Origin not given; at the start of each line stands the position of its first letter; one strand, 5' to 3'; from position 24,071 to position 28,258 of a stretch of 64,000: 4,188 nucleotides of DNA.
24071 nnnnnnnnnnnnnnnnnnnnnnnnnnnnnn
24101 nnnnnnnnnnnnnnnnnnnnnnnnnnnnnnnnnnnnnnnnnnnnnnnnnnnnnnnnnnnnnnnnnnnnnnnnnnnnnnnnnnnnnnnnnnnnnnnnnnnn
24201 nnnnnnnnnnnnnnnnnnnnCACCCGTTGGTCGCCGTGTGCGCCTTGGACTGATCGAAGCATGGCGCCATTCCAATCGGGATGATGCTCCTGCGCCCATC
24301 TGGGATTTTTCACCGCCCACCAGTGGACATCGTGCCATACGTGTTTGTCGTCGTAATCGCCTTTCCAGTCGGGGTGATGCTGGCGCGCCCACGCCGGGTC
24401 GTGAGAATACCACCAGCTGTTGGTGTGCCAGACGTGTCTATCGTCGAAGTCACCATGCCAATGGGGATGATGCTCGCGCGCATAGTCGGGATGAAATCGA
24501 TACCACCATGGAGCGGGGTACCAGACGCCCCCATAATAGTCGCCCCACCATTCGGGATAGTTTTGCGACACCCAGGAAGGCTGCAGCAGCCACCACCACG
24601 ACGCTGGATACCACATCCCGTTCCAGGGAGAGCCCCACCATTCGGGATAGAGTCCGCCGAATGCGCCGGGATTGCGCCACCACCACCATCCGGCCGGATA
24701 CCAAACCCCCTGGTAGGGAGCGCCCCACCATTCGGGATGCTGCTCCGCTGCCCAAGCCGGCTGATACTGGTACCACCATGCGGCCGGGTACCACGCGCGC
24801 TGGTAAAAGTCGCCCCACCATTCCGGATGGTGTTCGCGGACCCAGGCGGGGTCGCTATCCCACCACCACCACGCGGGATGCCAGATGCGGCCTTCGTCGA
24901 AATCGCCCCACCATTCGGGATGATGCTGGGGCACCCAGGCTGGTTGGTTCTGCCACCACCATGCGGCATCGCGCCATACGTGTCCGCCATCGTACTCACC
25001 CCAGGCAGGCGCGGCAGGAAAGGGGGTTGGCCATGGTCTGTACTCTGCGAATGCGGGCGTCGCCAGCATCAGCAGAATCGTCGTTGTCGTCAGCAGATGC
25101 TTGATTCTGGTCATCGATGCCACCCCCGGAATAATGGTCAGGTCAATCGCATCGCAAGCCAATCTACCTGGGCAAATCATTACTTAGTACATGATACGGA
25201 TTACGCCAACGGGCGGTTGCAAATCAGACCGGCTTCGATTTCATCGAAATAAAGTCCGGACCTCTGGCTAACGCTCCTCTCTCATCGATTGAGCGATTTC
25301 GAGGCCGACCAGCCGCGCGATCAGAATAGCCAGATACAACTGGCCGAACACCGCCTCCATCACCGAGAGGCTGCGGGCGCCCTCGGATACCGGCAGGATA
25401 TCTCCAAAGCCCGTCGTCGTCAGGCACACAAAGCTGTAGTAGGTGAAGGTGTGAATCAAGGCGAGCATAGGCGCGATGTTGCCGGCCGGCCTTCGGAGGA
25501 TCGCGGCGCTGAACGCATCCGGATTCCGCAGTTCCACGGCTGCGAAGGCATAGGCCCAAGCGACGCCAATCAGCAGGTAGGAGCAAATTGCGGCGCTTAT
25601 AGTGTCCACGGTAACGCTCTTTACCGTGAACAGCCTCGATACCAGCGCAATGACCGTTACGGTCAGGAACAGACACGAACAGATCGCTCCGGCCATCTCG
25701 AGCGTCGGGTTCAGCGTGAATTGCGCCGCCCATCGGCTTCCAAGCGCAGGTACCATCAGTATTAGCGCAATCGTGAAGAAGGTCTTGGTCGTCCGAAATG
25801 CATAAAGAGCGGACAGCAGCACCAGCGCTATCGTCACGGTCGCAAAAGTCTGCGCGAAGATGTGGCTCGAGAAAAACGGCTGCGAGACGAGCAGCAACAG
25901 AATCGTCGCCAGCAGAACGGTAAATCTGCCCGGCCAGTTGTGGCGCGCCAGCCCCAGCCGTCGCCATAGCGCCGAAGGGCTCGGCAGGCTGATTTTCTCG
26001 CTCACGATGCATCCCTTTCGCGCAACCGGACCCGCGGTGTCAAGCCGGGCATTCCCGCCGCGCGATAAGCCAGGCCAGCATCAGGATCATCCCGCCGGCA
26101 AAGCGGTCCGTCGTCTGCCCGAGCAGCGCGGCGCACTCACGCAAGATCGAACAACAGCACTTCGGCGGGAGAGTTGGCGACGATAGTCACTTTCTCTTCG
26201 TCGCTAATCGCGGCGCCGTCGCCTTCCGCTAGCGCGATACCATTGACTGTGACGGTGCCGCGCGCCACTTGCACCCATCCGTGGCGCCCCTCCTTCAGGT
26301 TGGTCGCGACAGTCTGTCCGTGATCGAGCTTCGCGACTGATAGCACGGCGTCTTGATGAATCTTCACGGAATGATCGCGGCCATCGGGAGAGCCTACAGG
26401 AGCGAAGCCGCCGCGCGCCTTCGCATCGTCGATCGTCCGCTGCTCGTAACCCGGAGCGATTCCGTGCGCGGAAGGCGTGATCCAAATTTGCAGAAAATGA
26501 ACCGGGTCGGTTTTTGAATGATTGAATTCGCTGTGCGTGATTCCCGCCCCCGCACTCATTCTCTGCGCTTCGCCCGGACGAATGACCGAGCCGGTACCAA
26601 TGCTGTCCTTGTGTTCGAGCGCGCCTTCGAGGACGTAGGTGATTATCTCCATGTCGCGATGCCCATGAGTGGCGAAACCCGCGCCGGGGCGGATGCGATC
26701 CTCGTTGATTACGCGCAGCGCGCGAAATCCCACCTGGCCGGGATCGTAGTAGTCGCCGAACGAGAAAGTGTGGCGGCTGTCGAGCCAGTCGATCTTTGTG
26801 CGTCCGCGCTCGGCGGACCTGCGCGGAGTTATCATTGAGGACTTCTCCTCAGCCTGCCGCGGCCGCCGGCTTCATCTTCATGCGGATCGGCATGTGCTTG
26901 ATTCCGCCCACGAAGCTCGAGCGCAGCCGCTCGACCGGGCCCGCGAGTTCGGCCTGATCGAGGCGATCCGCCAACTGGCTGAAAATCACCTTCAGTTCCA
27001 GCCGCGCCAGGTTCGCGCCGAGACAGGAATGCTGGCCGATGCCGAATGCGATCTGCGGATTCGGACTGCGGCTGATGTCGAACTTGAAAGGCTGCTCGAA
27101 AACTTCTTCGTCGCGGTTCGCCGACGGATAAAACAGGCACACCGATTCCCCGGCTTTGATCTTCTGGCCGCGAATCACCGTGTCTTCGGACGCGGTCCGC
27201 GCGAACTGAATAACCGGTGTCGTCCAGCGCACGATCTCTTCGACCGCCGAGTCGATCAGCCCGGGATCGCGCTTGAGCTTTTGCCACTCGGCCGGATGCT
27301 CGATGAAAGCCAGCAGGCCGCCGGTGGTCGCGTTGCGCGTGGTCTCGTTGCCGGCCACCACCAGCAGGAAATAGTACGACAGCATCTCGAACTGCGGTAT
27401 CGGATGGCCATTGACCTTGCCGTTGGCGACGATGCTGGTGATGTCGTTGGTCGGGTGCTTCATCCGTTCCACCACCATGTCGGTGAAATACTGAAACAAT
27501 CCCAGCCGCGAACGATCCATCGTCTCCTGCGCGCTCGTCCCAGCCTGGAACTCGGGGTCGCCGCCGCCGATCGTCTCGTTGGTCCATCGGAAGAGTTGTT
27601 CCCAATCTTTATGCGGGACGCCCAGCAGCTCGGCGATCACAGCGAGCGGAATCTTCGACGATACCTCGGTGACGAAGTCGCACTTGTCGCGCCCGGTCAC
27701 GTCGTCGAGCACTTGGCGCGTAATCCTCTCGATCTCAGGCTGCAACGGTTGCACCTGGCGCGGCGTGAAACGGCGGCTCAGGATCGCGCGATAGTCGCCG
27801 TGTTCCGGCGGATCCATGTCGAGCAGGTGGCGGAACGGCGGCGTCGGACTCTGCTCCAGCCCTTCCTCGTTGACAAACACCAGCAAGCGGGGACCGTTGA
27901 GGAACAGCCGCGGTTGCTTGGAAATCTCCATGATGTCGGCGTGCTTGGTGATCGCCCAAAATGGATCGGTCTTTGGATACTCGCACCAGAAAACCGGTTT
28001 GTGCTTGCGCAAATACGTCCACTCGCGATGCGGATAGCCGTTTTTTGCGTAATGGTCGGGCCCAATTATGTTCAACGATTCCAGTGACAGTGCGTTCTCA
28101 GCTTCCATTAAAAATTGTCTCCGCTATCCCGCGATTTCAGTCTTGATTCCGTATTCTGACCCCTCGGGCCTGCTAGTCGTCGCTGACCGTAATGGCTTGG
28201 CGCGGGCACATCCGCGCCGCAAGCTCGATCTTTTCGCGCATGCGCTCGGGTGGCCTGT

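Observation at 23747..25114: Secreted protein built from ~11 tandem Trp-rich 25-aa repeats plus a Q/E-rich coiled coil and a poly-Gly tail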

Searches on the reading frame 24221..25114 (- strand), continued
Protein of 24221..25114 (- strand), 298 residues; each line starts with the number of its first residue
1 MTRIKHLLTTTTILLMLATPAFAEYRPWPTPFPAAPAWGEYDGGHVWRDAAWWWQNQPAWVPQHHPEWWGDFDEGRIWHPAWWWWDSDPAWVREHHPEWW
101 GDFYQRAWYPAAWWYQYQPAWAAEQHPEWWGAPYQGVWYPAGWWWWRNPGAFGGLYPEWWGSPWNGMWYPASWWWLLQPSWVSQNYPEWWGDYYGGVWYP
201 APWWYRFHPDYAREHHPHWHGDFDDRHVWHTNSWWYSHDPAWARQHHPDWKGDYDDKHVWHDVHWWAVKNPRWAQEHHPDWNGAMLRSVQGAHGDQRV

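Call 53: search_solved_structures(query=A2, max_evalue=10)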
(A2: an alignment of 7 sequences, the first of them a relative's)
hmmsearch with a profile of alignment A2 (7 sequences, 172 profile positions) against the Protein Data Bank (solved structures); distinct sequences matched with E-value up to 10: 0.

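Call 74: fold_search(model_id=the predicted structure, library=viral)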
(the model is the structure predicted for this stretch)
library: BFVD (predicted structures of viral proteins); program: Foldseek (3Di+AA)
matches with E <= 10: 12; with E <= 0.001: 0
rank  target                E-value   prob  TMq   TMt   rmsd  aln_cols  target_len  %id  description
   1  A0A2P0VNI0            3.8e+00  0.02  0.10  0.11  19.4       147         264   10  Uncharacterized protein [Tetraselmis virus 1]
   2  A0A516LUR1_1          5.7e+00  0.03  0.07  0.02  16.8        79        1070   10  (no name in the UniProt tables at hand)
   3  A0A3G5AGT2            7.2e+00  0.01  0.09  0.12  19.2       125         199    7  RING-type domain-containing protein [Satyrvirus sp.]
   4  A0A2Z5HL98            8.1e+00  0.03  0.04  0.23  10.0        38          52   16  Uncharacterized protein [Salmonella phage S118]
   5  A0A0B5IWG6            8.1e+00  0.03  0.06  0.04  10.3        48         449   17  Uncharacterized protein [Pandoravirus inopinatum]
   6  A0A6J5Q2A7            9.1e+00  0.04  0.07  0.12  10.5        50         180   12  DNA topoisomerase (ATP-hydrolyzing) [uncultured Caudovirales phage]
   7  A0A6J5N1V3            9.1e+00  0.02  0.09  0.14  11.1        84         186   15  Uncharacterized protein [uncultured Caudovirales phage]
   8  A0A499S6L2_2          9.1e+00  0.02  0.07  0.03  17.3        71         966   17  (no name in the UniProt tables at hand)
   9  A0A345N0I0            9.1e+00  0.01  0.06  0.06  11.8        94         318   16  (no name in the UniProt tables at hand)
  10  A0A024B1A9            9.1e+00  0.01  0.06  0.09   8.8        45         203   18  Gp67 N-terminal domain-containing protein [Bacillus phage Hoody T]
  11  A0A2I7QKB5            9.6e+00  0.03  0.07  0.04   7.5        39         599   15  (no name in the UniProt tables at hand)
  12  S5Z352                9.6e+00  0.02  0.08  0.10  12.9        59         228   10  (no name in the UniProt tables at hand)

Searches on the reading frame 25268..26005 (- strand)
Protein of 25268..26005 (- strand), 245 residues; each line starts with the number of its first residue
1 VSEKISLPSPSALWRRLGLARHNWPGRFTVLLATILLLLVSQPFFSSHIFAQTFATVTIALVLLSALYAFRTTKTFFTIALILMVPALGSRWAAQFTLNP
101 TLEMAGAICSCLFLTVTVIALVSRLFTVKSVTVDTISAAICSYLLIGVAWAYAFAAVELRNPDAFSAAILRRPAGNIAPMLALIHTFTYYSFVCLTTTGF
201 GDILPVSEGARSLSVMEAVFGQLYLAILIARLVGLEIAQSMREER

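Call 4: search_protein_families(library=pfam, proteins=[window:25268-26005:-], max_evalue=0.1)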
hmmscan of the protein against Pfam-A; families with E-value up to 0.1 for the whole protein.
window:25268-26005:- (245 aa): 1 family
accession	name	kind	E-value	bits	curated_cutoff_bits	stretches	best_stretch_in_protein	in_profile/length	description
PF07885.22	Ion_trans_2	-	5.1e-10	39.5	22.5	1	187-233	28-74/79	Ion channel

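Call 5: search_protein_families(library=ncbifam, proteins=[window:25268-26005:-], max_evalue=0.1)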
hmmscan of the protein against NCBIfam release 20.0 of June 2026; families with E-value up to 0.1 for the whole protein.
window:25268-26005:- (245 aa): 1 family
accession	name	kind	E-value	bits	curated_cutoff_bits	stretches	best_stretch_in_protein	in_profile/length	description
NF007828.0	PRK10537.1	equivalog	0.00042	19.4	425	1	56-236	76-231/403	voltage-gated potassium channel protein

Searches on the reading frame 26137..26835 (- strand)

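Call 4: search_protein_families(library=pfam, proteins=[window:26137-26835:-], max_evalue=0.1)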
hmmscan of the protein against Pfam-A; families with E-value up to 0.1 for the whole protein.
window:26137-26835:- (232 aa): 4 families
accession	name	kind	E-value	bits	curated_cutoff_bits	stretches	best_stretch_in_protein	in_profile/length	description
PF02678.22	Pirin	-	3.1e-36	124.1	26.1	1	10-119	6-108/108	Pirin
PF17954.7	Pirin_C_2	-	1e-30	106.2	22.9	1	147-231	2-86/86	Quercetinase C-terminal cupin domain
PF07883.17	Cupin_2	-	3.2e-05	24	27.2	1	47-117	4-69/70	Cupin domain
PF05726.19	Pirin_C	-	0.00038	21.3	27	1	169-229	5-67/103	Pirin C-terminal cupin domain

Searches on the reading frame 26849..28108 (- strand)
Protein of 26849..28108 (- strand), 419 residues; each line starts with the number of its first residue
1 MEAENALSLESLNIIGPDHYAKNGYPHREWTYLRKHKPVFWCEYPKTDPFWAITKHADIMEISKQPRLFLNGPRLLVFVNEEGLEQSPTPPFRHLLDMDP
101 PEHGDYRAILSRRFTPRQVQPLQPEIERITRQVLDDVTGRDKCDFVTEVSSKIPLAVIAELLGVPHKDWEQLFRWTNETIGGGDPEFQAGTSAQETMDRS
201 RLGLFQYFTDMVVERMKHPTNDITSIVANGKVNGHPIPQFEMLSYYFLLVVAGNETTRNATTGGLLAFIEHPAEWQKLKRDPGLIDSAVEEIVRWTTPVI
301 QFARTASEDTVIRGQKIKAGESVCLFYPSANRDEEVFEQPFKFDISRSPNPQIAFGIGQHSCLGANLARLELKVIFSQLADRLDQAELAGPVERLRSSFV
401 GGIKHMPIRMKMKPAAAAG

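Call 4: search_protein_families(library=pfam, proteins=[window:26849-28108:-], max_evalue=0.1)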
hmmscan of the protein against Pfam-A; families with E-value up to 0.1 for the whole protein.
window:26849-28108:- (419 aa): 1 family
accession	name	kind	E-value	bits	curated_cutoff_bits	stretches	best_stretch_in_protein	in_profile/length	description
PF00067.27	p450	-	5e-22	78.7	22.8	1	270-379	291-428/462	Cytochrome P450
